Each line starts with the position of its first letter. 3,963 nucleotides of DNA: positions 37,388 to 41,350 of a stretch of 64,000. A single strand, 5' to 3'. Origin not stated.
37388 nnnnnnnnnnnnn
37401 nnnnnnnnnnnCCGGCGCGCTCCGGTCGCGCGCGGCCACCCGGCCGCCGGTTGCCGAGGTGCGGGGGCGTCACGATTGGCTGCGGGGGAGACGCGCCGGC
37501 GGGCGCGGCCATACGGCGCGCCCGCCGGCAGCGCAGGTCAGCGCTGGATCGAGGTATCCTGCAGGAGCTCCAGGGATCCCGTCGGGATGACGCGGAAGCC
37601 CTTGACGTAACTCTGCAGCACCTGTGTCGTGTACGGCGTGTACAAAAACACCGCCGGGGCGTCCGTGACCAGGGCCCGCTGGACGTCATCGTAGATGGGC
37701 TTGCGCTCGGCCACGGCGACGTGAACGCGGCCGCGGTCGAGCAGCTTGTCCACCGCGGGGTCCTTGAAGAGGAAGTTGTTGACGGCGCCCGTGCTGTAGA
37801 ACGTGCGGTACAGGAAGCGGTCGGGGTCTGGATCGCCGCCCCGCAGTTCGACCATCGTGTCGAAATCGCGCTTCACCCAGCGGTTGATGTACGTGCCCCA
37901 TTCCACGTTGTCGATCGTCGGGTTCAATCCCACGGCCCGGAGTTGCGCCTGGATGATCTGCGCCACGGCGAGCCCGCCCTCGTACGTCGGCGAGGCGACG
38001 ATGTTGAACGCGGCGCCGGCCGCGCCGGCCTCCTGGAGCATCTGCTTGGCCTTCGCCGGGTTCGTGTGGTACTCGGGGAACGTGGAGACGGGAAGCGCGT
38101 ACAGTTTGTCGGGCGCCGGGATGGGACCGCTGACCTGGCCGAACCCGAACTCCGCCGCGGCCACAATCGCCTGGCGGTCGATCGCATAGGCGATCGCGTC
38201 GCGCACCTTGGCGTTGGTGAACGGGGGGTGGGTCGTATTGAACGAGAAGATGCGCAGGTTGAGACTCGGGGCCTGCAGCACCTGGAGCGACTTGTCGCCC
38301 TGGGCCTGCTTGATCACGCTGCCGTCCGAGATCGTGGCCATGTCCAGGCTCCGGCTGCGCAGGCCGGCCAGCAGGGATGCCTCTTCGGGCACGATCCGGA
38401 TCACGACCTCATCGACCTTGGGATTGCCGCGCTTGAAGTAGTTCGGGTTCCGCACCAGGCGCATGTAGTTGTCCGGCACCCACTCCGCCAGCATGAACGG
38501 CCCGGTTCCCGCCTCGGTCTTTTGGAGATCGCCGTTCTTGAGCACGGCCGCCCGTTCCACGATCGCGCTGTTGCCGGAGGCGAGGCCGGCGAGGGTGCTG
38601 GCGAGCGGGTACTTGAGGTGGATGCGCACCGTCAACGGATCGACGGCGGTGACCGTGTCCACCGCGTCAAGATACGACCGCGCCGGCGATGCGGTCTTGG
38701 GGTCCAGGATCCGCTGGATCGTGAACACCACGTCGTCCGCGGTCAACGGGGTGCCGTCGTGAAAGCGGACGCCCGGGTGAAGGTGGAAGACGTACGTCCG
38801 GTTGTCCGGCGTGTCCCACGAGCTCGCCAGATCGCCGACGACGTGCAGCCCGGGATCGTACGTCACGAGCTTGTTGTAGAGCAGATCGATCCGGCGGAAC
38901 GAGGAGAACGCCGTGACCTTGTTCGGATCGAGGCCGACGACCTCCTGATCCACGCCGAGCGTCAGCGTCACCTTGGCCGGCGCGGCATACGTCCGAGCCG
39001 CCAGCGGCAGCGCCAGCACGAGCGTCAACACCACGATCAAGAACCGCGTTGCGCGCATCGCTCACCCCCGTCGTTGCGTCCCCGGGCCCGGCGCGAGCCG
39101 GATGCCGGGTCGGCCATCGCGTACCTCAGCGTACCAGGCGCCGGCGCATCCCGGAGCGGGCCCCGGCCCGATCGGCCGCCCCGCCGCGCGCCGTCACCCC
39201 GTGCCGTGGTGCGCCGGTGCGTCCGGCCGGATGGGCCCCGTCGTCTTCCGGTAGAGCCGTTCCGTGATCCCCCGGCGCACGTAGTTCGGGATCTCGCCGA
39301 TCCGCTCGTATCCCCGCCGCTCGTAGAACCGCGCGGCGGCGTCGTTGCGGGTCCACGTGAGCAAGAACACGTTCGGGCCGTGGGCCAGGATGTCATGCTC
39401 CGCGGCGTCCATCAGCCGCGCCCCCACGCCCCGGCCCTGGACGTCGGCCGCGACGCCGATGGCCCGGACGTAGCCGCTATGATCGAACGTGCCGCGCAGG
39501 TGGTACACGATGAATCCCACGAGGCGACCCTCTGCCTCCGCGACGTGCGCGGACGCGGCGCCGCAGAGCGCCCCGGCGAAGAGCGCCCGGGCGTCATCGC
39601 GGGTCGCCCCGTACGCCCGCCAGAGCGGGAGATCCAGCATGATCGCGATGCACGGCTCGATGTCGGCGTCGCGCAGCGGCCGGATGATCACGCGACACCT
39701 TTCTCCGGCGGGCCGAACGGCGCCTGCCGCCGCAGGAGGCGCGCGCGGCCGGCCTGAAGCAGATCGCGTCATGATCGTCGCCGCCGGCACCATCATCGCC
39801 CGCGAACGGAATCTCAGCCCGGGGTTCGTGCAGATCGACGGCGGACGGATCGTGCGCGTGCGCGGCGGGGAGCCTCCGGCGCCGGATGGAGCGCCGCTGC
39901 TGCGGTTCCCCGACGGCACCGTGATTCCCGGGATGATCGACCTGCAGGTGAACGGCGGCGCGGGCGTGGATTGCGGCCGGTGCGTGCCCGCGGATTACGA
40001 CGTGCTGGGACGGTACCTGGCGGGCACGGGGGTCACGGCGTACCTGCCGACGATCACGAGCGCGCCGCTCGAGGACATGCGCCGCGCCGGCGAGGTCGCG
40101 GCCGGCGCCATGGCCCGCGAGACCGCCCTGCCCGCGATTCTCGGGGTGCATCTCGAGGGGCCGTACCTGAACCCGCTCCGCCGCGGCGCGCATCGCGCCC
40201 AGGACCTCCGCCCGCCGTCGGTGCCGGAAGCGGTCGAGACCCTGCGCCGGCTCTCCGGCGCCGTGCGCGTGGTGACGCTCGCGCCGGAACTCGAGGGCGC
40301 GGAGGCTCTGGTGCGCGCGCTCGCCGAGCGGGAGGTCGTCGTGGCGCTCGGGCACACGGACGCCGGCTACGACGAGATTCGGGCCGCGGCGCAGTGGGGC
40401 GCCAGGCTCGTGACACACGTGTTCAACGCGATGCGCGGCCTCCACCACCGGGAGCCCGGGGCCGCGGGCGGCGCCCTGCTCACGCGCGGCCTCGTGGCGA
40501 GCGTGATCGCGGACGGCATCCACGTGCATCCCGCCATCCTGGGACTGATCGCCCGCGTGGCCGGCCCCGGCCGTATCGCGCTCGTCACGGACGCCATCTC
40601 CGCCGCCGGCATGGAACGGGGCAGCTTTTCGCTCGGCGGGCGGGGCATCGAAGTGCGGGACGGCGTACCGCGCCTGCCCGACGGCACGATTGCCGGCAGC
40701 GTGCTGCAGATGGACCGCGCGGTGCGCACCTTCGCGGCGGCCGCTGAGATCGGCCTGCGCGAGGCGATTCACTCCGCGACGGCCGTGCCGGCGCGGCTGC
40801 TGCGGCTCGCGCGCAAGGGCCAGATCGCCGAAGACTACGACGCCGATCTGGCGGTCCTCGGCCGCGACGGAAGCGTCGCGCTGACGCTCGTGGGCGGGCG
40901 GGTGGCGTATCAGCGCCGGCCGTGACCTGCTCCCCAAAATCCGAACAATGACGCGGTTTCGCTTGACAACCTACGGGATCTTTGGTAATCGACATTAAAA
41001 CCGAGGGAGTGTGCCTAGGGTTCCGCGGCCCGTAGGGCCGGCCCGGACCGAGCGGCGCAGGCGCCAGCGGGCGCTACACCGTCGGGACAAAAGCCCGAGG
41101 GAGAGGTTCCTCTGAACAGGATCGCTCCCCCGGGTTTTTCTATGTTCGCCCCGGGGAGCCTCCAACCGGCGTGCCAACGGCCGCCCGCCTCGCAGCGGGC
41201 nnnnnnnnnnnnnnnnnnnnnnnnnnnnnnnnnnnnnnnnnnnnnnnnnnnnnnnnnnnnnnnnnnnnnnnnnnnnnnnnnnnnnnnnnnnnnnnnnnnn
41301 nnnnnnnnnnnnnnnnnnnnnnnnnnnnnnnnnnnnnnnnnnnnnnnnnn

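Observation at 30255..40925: Peptidoglycan-recycling supercluster: ATPase-less muropeptide importer, murQ, anmK, serine hydrolase, GlcNAc kinase and nanE, facing nagA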

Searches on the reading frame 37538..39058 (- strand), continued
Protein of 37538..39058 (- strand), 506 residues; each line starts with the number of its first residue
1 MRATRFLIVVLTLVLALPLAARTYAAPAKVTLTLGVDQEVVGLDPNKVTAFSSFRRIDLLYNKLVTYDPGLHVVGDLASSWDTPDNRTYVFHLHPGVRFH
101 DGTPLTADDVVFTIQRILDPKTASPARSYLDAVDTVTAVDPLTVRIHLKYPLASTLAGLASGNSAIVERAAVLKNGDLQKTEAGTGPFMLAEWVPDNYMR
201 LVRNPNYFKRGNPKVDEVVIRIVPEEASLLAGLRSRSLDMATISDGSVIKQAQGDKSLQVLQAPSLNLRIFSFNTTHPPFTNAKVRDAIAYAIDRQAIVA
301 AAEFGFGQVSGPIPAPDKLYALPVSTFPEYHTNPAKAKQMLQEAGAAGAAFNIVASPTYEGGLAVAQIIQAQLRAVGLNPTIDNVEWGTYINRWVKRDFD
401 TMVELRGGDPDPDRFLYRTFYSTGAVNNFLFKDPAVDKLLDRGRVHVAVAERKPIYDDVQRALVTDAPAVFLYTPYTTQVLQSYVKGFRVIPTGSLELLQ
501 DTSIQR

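Call 74: find_encoding_contigs(protein=P0220, flank=6000, max_places=6)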
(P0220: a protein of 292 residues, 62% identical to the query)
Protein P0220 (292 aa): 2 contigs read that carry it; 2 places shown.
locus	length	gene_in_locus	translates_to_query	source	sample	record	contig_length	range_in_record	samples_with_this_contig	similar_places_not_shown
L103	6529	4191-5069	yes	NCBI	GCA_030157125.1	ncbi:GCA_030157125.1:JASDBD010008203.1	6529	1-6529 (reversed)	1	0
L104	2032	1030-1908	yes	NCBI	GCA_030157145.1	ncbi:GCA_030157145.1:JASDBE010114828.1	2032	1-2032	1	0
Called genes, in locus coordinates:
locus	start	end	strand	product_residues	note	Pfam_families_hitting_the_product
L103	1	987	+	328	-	?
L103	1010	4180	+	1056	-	PF00873:ACR_tran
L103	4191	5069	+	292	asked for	PF00005:ABC_tran, PF13304:AAA_21 (faint)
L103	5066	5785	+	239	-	PF11010:DUF2848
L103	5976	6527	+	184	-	?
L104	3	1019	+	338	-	?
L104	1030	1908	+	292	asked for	PF00005:ABC_tran, PF13304:AAA_21 (faint)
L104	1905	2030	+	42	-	?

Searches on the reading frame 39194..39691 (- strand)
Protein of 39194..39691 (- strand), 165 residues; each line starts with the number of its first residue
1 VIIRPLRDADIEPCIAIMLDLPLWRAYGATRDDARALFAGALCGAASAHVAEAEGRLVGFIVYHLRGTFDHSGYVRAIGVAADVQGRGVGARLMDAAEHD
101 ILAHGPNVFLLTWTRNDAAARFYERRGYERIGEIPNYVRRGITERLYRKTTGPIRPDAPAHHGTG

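Call 6: search_protein_families(library=pfam, proteins=[window:39194-39691:-])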
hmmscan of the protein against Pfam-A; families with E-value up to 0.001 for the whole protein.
window:39194-39691:- (165 aa): 6 families
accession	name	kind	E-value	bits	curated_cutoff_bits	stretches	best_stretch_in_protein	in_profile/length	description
PF00583.31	Acetyltransf_1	-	3.8e-15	56.6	20.7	1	44-128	31-116/116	Acetyltransferase (GNAT) family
PF13508.13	Acetyltransf_7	-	1.2e-14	54.9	27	1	48-129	5-83/84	Acetyltransferase (GNAT) domain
PF13673.13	Acetyltransf_10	-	5.8e-12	46.1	23.6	1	46-142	31-119/128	Acetyltransferase (GNAT) domain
PF08445.16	FR47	-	4.7e-09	36.6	22.1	1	72-131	21-80/86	FR47-like protein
PF13527.13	Acetyltransf_9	-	1.8e-06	28.4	25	1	25-130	19-126/127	Acetyltransferase (GNAT) domain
PF13302.13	Acetyltransf_3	-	0.00013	23.1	25.4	1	2-128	3-137/138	Acetyltransferase (GNAT) domain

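Call 7: search_protein_families(library=ncbifam, proteins=[window:39194-39691:-])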
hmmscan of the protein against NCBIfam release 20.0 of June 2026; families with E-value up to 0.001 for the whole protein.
window:39194-39691:- (165 aa): 13 families
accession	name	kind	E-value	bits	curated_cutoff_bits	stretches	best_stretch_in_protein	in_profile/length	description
TIGR01575.1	rimI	equivalog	2.1e-12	47.3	86.4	1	49-139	35-123/132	ribosomal protein S18-alanine N-acetyltransferase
NF002959.0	PRK03624.1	equivalog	1.7e-11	44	124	1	1-130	7-131/147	GNAT family acetyltransferase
NF040501.1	resist_ArsN2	equivalog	1.3e-07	31.3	125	1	49-132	27-105/133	arsenic resistance N-acetyltransferase ArsN2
NF000359.1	sat3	exception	8.6e-07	29.2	360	1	22-142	50-165/180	streptothricin N-acetyltransferase Sat3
NF007530.0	PRK10146.1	equivalog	1.2e-06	28.9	142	1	47-130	48-135/144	aminoalkylphosphonate N-acetyltransferase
NF007853.0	PRK10562.1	equivalog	3.9e-06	27.2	125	1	41-132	43-124/146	N-acetyltransferase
NF008212.0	PRK10975.1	equivalog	2.7e-05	24.1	219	1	51-128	144-220/232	dTDP-4-amino-4,6-dideoxy-D-galactose acyltransferase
TIGR03448.1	mycothiol_MshD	equivalog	4.9e-05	22.8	163.1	1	51-131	206-288/294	mycothiol synthase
NF005840.0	PRK07757.1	equivalog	0.00013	21.9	154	1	49-131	45-121/153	N-acetyltransferase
NF005921.0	PRK07922.1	equivalog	0.00016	21.3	180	1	49-146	49-139/170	amino-acid N-acetyltransferase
NF040503.1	resist_ArsN1a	equivalog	0.00027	20.7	170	1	51-133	53-138/159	arsinothricin resistance N-acetyltransferase ArsN1 family A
TIGR02382.1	wecD_rffC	equivalog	0.00032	20.3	195.1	1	50-127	103-179/191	dTDP-4-amino-4,6-dideoxy-D-galactose acyltransferase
NF007807.0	PRK10514.1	equivalog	0.00078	19.4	134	1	72-133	70-127/147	acetyltransferase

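Call 48: search_solved_structures(query=window:39194-39691:-, max_evalue=0.01)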
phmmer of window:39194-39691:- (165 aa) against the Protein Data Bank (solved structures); distinct sequences matched with E-value up to 0.01: 28.
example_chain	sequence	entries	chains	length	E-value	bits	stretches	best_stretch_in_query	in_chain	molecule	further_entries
2pdo_A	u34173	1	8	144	3.4e-06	30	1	46-132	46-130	Acetyltransferase ypeA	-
4qvt_A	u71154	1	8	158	4.9e-06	29.5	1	47-142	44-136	Acetyltransferase YpeA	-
4qus_A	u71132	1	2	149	5.5e-06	29.3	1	47-132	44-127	Acetyltransferase YpeA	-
1ghe_A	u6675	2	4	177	6e-06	29.2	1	73-139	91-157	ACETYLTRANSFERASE | TABTOXIN RESISTANCE PROTEIN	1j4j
2fiw_A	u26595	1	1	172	2.5e-05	27.2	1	26-129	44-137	GCN5-related N-acetyltransferase:Aminotransferase, class-II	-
2vi7_A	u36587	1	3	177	3.6e-05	26.6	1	54-140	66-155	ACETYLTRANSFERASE PA1377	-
7l1k_A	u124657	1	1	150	8e-05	25.5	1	66-142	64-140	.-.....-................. 30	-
3pp9_A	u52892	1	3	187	0.00014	24.7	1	49-141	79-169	Putative streptothricin acetyltransferase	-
3zj0_A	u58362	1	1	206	0.00043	23.2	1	81-131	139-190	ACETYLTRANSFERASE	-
9mto_A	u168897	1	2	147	0.00058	22.7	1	48-138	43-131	[Ribosomal protein bS18]-alanine N-acetyltransferase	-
6yzz_A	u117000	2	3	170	0.00069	22.5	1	72-140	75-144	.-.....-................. 50 | Acyl-CoA N-acyltransferases (NAT) superfamily protein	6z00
2bl1_A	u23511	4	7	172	0.00086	22.2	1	51-137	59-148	PUTATIVE PHOSPHINOTHRICIN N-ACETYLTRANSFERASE PA4866 | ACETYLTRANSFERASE PA4866 FROM P. AERUGINOSA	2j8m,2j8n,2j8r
1yvo_A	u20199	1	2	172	0.0011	21.8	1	64-137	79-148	conserved hypothetical protein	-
1yr0_A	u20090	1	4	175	0.0011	21.8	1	21-134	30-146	phosphinothricin acetyltransferase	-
5icv_A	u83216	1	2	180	0.0012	21.7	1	71-142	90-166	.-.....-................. 60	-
5kf1_A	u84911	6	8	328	0.0061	19.4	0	57-108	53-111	Predicted acetyltransferase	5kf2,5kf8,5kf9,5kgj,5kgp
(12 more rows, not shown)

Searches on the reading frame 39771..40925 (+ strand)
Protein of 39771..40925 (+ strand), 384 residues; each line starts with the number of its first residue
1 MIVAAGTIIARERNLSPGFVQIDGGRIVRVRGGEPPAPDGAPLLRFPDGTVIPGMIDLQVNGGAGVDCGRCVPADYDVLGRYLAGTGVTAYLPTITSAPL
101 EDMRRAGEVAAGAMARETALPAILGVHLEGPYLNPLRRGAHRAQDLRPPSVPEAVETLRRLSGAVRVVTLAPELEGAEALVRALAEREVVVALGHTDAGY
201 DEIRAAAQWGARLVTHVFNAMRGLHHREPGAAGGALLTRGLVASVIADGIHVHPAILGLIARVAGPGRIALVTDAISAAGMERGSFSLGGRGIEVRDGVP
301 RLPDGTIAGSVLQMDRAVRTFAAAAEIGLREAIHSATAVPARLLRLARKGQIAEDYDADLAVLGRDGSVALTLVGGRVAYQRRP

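Call 6: search_protein_families(library=pfam, proteins=[window:39771-40925:+])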
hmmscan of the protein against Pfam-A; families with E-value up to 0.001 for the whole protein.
window:39771-40925:+ (384 aa): 2 families
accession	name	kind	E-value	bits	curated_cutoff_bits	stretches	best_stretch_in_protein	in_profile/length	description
PF01979.26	Amidohydro_1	-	1.3e-17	64.5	25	1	50-378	1-344/345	Amidohydrolase family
PF07969.17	Amidohydro_3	-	9.8e-06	25.7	29.7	1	325-377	405-469/472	Amidohydrolase family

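Call 7: search_protein_families(library=ncbifam, proteins=[window:39771-40925:+])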
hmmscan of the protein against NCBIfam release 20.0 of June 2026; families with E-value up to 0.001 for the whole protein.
window:39771-40925:+ (384 aa): 13 families
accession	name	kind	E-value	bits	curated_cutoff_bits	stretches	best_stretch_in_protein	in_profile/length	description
TIGR00221.1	nagA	equivalog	6.2e-82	275.5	225.65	1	6-376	10-379/380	N-acetylglucosamine-6-phosphate deacetylase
NF008371.0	PRK11170.1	equivalog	1.4e-60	205.2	483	1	48-379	48-379/382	N-acetylglucosamine-6-phosphate deacetylase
NF058538.1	ergo_util_ErtD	equivalog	2e-08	33.5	600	1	3-62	4-61/446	hydantoin-5-propionate amidohydrolase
NF011990.0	PRK15446.2-6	subfamily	2.3e-08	33.2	233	1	317-382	316-385/390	alpha-D-ribose 1-methylphosphonate 5-triphosphate diphosphatase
TIGR03178.1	allantoinase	equivalog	4.2e-07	29.1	357.85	0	305-371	326-391/441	allantoinase AllB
TIGR01975.1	isoAsp_dipep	equivalog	1.5e-05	24.3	331.25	1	313-369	310-366/389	beta-aspartyl-peptidase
NF006689.0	PRK09237.1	equivalog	1.5e-05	23.7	371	0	309-364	282-336/383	amidohydrolase/deacetylase family metallohydrolase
NF051886.1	XaaProDiPepCaul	equivalog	3.6e-05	23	500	0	16-60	17-62/398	Xaa-Pro dipeptidase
TIGR02318.1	phosphono_phnM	equivalog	7.2e-05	21.9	390.55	0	323-368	316-361/376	phosphonate metabolism protein PhnM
NF011989.0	PRK15446.2-5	equivalog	0.00012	20.9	565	0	317-380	312-378/385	alpha-D-ribose 1-methylphosphonate 5-triphosphate diphosphatase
NF011987.0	PRK15446.2-3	subfamily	0.00021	20.2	253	0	328-382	328-386/395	alpha-D-ribose 1-methylphosphonate 5-triphosphate diphosphatase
NF006559.0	PRK09060.1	equivalog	0.00021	19.7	482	0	324-363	341-380/444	dihydroorotase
NF058539.1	ergo_uti2_ErtD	equivalog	0.00099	18.1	650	0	337-367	362-392/449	hydantoin-5-propionate amidohydrolase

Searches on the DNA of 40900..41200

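Call 81: search_rna_families(source=window, start=40900, end=41200, threshold=evalue, max_evalue=1, show_alignments=1)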
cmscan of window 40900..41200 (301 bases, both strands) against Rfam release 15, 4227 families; matches with E-value up to 1: 1.
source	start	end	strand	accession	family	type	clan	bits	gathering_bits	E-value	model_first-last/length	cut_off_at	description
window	41004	41105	+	RF00442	Guanidine-I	Cis-reg; riboswitch;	-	56.5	63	1.1e-09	1-107/107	no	Guanidine-I riboswitch aptamer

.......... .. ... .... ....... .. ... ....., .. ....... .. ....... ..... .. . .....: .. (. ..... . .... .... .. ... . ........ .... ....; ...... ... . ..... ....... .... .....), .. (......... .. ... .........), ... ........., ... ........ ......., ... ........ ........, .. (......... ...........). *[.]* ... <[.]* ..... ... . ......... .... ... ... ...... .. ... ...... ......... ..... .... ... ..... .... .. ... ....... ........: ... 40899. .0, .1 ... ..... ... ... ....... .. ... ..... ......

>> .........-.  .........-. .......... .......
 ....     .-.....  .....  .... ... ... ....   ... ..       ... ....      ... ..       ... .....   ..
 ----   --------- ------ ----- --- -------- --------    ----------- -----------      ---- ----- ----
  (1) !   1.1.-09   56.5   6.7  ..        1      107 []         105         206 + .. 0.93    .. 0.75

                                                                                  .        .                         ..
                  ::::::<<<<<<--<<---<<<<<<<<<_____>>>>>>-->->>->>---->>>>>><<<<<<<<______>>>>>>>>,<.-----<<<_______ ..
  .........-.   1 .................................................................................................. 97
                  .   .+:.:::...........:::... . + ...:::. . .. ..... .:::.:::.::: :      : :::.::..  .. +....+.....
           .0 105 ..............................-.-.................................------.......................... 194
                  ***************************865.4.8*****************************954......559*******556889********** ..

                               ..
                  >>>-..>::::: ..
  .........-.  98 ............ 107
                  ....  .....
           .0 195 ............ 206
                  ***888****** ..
